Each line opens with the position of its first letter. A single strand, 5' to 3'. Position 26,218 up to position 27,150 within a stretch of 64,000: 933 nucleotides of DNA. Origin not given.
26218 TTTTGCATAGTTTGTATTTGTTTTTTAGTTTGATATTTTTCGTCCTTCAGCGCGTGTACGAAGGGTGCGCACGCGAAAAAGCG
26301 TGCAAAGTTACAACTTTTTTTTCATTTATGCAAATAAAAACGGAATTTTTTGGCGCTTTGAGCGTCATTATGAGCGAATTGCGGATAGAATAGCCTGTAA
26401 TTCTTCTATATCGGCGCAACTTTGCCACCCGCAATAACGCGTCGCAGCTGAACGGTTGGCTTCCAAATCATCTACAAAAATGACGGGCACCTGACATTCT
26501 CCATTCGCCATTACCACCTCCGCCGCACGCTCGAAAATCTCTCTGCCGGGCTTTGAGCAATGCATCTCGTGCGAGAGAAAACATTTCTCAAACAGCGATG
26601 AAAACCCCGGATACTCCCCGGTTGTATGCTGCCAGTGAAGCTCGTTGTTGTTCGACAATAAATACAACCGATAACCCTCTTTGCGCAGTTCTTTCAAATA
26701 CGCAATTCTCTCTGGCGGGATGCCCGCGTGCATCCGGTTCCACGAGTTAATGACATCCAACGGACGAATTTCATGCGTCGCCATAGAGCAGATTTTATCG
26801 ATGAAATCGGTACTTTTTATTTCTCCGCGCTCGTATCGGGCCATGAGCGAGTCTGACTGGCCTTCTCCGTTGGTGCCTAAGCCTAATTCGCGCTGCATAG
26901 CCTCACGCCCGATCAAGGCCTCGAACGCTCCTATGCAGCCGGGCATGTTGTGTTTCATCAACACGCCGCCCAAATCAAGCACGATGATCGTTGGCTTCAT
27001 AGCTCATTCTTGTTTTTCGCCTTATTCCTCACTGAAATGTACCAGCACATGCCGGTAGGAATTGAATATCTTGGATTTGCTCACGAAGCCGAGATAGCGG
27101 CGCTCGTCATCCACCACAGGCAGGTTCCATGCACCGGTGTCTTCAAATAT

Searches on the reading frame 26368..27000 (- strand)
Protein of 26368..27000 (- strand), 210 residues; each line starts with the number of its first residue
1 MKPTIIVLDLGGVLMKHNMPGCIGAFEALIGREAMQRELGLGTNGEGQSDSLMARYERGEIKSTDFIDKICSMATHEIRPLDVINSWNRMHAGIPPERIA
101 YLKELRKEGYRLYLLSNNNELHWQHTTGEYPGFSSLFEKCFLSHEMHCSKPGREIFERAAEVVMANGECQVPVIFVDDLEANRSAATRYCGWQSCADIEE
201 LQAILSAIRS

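Call 64: search_protein_families(library=pfam, proteins=[window:26368-27000:-], max_evalue=0.00001)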
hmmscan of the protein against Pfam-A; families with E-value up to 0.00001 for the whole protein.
window:26368-27000:- (210 aa): 1 family
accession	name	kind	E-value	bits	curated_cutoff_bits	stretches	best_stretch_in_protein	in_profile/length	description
PF00702.32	Hydrolase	-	2.4e-09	38.3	26.4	1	5-180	3-181/191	haloacid dehalogenase-like hydrolase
